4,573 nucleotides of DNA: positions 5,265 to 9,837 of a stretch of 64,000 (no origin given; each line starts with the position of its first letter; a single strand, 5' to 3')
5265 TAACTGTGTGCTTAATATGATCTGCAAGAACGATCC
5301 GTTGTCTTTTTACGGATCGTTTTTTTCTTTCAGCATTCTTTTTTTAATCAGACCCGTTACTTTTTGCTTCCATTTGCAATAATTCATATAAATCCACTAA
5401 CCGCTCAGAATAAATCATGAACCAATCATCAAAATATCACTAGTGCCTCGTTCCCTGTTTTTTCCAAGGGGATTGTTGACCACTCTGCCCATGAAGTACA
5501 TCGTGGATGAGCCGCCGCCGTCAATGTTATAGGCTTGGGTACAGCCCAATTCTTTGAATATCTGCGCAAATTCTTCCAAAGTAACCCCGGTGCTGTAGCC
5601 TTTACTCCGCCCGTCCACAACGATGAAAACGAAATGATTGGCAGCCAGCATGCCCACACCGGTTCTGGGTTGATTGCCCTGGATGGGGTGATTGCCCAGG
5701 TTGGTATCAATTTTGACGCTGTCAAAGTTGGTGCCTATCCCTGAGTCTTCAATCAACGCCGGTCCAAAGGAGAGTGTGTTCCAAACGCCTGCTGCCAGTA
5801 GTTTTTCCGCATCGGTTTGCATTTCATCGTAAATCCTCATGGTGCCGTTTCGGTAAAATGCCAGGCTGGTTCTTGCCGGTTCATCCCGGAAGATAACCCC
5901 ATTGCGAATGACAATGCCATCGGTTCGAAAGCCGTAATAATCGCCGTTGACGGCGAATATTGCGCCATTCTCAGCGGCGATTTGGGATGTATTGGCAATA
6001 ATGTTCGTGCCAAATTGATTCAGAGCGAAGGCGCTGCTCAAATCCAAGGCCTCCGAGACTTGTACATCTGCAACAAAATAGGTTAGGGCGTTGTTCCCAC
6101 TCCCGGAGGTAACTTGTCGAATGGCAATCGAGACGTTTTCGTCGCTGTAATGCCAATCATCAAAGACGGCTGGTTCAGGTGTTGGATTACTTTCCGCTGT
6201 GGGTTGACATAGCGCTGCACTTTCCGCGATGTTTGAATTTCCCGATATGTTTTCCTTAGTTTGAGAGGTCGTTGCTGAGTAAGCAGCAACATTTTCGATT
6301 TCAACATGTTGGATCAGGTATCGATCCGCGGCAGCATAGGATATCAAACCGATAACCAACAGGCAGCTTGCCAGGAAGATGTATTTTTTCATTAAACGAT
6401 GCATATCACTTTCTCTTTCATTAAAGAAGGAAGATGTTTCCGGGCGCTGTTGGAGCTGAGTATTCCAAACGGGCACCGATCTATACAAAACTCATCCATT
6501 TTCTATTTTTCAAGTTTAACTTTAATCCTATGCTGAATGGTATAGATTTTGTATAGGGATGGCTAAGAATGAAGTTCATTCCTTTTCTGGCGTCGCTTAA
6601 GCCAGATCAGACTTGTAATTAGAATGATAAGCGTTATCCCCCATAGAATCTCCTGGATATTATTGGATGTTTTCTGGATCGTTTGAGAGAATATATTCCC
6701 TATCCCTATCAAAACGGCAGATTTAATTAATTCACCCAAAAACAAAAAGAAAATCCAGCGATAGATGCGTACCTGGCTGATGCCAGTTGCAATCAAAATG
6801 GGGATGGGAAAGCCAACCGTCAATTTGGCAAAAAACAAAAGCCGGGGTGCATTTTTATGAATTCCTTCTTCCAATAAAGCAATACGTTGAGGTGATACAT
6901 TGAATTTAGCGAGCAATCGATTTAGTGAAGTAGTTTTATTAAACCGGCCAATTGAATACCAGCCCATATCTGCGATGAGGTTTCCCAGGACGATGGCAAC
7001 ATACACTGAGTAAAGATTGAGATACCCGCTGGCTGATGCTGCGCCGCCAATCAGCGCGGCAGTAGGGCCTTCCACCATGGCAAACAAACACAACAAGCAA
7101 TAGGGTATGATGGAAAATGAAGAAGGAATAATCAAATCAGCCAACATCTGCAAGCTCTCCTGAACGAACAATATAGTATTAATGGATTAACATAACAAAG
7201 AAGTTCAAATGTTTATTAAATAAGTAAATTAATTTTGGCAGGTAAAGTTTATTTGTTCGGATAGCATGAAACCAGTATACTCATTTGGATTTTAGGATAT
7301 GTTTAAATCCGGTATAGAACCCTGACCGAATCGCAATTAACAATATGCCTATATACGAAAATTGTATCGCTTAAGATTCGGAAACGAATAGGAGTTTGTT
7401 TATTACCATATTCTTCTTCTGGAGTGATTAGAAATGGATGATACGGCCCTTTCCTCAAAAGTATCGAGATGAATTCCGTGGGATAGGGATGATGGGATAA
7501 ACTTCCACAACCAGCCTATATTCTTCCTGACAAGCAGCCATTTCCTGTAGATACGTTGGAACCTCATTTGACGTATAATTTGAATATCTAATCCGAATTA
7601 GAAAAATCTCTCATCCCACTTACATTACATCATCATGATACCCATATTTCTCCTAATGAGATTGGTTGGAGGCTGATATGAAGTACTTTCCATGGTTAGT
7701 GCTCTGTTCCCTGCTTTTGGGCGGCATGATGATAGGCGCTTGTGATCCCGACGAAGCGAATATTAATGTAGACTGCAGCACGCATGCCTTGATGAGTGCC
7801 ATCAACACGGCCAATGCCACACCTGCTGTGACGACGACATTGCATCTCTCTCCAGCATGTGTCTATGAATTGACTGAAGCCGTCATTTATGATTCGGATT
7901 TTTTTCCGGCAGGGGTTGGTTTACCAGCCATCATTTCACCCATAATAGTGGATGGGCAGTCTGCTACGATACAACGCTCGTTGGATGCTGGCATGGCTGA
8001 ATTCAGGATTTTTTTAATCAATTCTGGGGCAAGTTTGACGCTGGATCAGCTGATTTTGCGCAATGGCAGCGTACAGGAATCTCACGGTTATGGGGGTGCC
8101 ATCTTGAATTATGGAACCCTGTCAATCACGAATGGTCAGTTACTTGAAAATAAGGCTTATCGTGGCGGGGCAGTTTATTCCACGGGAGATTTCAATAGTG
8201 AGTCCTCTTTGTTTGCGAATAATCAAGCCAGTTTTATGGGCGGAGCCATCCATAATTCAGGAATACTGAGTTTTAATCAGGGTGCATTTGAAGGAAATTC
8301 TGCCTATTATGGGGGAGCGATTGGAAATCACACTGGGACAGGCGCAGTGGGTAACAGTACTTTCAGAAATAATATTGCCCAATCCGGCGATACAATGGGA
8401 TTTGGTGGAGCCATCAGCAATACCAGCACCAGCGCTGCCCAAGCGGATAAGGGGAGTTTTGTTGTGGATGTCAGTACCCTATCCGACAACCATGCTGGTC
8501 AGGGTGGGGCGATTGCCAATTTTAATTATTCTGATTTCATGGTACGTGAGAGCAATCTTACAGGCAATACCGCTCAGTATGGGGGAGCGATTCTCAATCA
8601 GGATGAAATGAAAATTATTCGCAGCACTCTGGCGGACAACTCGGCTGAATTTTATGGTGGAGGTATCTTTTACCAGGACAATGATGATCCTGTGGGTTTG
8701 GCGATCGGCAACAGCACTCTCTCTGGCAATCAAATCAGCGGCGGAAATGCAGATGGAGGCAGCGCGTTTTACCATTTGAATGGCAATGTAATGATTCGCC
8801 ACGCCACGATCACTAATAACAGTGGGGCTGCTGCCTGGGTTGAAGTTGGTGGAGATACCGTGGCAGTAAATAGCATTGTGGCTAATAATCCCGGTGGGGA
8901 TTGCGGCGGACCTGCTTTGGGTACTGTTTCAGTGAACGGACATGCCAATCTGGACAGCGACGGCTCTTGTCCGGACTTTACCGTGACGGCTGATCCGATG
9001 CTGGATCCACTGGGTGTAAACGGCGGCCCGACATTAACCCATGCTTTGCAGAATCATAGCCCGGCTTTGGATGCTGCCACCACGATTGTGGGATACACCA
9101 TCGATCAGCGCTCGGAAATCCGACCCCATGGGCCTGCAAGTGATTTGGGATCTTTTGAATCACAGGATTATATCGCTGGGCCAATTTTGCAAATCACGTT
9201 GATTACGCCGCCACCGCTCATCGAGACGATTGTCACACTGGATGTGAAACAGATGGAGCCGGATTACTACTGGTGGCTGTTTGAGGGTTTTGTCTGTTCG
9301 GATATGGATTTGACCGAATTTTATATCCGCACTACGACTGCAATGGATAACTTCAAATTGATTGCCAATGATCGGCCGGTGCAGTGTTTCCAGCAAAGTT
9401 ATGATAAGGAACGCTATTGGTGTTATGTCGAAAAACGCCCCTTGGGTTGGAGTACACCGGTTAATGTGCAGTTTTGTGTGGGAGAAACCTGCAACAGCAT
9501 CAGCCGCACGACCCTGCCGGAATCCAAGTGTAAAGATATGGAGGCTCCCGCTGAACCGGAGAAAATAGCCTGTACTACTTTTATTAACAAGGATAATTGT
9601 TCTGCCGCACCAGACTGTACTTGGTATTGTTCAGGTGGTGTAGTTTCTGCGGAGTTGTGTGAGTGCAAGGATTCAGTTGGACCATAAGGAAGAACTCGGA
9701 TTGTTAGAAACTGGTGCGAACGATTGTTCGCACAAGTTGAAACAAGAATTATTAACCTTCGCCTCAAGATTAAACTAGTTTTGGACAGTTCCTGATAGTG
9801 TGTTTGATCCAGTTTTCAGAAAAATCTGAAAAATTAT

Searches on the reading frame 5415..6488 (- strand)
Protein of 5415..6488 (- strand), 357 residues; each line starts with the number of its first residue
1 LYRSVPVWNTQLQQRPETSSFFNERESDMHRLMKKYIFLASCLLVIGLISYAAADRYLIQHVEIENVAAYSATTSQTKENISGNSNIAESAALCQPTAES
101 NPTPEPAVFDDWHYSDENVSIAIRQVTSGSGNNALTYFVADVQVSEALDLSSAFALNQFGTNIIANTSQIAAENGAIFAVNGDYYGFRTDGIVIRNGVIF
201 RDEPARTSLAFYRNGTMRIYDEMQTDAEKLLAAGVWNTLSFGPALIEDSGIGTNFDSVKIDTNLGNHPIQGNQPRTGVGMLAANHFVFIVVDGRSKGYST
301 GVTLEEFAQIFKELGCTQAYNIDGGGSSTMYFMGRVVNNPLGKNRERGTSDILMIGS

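Call 21: search_protein_families(library=pfam, proteins=[window:5415-6488:-], max_evalue=0.00001)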
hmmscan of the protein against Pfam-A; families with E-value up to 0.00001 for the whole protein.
window:5415-6488:- (357 aa): 1 family
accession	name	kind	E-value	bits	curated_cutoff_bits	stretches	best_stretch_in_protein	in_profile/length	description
PF09992.14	NAGPA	-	1.7e-36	126.4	25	1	174-355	1-168/169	Phosphodiester glycosidase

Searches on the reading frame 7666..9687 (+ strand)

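Call 21: search_protein_families(library=pfam, proteins=[window:7666-9687:+], max_evalue=0.00001)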
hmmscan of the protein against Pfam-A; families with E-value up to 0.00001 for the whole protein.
window:7666-9687:+ (673 aa): 1 family
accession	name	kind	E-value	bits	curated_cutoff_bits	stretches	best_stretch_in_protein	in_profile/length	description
PF02415.23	Chlam_PMP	-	4.6e-07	29.9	20.6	0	181-197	2-18/19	Chlamydia polymorphic membrane protein (Chlamydia_PMP) repeat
